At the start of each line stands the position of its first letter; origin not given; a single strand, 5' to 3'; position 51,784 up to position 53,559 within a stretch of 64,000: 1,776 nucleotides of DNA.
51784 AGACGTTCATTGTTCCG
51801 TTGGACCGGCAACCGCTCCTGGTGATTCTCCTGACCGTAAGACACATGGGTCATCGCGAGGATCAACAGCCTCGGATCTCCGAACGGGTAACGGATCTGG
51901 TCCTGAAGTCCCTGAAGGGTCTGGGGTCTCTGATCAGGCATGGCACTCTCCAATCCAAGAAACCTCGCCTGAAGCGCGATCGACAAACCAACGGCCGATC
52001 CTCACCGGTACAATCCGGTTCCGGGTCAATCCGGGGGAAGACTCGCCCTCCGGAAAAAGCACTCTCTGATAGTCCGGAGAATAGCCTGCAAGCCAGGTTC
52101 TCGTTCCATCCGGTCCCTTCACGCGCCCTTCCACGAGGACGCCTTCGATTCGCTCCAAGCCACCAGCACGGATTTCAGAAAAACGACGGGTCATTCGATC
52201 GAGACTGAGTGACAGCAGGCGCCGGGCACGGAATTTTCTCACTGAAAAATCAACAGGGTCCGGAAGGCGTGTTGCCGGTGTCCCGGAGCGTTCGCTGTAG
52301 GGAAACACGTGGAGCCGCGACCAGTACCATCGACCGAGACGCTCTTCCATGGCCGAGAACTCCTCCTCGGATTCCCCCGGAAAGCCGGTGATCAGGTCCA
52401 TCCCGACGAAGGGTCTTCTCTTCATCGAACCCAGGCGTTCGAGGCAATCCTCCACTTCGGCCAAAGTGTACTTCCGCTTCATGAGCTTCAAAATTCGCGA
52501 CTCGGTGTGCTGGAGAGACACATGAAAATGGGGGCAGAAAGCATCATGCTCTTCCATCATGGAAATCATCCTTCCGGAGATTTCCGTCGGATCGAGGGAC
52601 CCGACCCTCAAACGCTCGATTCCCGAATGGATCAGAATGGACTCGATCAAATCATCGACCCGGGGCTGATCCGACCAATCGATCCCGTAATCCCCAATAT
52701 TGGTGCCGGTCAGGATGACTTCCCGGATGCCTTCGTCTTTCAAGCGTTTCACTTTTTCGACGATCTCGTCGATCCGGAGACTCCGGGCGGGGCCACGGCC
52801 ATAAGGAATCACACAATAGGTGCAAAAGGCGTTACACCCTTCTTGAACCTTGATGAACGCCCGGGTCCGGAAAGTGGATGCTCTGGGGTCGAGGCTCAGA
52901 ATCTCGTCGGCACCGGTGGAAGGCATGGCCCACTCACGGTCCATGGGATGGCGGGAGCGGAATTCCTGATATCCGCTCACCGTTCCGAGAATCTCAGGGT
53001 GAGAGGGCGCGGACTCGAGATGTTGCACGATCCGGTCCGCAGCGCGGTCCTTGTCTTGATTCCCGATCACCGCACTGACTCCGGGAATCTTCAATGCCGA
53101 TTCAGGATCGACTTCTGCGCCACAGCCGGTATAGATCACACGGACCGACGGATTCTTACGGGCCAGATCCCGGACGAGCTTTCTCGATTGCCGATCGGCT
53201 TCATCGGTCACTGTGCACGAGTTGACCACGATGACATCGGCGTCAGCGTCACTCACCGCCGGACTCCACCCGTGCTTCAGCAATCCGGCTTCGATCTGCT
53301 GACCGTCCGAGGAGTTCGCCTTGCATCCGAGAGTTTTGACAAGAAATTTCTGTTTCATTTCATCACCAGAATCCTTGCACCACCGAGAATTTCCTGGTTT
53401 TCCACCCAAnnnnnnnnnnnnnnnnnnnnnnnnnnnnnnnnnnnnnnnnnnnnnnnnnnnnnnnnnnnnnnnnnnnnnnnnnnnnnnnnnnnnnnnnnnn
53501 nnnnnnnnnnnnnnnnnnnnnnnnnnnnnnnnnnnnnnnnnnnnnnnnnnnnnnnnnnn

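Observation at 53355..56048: MnmA homolog with no cysteines and a broken PP-loop inside a conserved regulator-desulfurase-MnmA cluster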

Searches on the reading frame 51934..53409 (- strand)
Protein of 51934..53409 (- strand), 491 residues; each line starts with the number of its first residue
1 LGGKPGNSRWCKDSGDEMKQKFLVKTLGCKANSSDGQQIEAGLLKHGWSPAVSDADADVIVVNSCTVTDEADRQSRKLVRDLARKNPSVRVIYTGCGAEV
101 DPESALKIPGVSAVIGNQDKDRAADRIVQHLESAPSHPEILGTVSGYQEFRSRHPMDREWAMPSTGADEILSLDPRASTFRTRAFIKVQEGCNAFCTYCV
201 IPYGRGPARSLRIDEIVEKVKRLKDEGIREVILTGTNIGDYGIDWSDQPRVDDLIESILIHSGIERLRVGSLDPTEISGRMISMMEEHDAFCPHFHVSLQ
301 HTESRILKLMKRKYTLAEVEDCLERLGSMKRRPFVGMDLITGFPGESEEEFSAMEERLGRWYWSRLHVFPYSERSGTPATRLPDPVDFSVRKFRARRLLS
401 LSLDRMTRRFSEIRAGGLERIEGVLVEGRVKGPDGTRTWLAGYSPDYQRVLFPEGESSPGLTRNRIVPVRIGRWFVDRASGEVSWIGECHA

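Call 3: search_protein_families(library=pfam, proteins=[window:51934-53409:-], max_evalue=0.01)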
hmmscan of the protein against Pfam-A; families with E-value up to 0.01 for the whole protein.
window:51934-53409:- (491 aa): 3 families
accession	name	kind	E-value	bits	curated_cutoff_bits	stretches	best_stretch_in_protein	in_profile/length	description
PF04055.27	Radical_SAM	-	2.3e-24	86.9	29.5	1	186-356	1-164/166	Radical SAM superfamily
PF00919.26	UPF0004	-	3.5e-21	75.5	27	1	21-116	1-98/98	Uncharacterized protein family UPF0004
PF02310.24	B12-binding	-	0.00032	21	32.1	1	51-118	46-113/121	B12 binding domain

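Call 4: search_protein_families(library=ncbifam, proteins=[window:51934-53409:-], max_evalue=0.01)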
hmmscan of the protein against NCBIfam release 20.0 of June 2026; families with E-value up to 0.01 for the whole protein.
window:51934-53409:- (491 aa): 22 families
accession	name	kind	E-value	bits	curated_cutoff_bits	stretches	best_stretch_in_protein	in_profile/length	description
TIGR01579.1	MiaB-like-C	equivalog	4.9e-109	365.3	357.05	1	25-454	2-402/416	tRNA (N(6)-L-threonylcarbamoyladenosine(37)-C(2))-methylthiotransferase MtaB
TIGR00089.1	TIGR00089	subfamily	4.1e-97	325.7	251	1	21-471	1-419/429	MiaB/RimO family radical SAM methylthiotransferase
TIGR01125.1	TIGR01125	equivalog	3e-66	224.2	356.95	1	24-412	4-367/432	30S ribosomal protein S12 methylthiotransferase RimO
TIGR01574.1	miaB-methiolase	equivalog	2.5e-63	214.6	355.3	1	21-432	1-392/437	tRNA (N6-isopentenyl adenosine(37)-C2)-methylthiotransferase MiaB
NF010916.0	PRK14336.1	equivalog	2e-53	181.7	606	2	183-433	125-372/418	tRNA (N6-isopentenyl adenosine(37)-C2)-methylthiotransferase MiaB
TIGR01578.1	MiaB-like-B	hypoth_equivalog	3.5e-49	167.7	314.7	1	21-402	1-352/421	tRNA (N(6)-L-threonylcarbamoyladenosine(37)-C(2))-methylthiotransferase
TIGR04013.1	B12_SAM_MJ_1487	hypoth_equivalog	6.5e-16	58.1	251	1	54-354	40-326/382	TIGR04013 family B12-binding domain/radical SAM domain-containing protein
TIGR04014.1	B12_SAM_MJ_0865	equivalog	4.5e-15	55.4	360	1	53-356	35-331/434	methyl-coenzyme M reductase glutamine C-methyltransferase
TIGR04072.2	rSAM_ladder_B12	equivalog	3e-05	22.9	360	1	62-349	72-337/443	lipid biosynthesis B12-binding/radical SAM protein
NF004884.0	PRK06245.1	equivalog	6.1e-05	22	209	1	177-234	10-67/340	7,8-didemethyl-8-hydroxy-5-deazariboflavin synthase subunit CofG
TIGR04479.1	bcpD_PhpK_rSAM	subfamily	0.00011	20.8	600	0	185-232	243-291/504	PhpK family radical SAM P-methyltransferase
TIGR00423.1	TIGR00423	subfamily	0.0003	20.1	260.25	1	185-277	8-95/310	CofH family radical SAM protein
NF049973.1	radical_Rv1681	equivalog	0.0019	17.2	380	1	182-236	72-127/326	Rv1681 family radical SAM protein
NF033712.0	B12_rSAM_KedN5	subfamily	0.0019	16.5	700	1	183-370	195-378/624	KedN5 family methylcobalamin-dependent radical SAM C-methyltransferase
TIGR03699.1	menaquin_MqnC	equivalog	0.0023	16.8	428.1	1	176-247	35-108/342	cyclic dehypoxanthinyl futalosine synthase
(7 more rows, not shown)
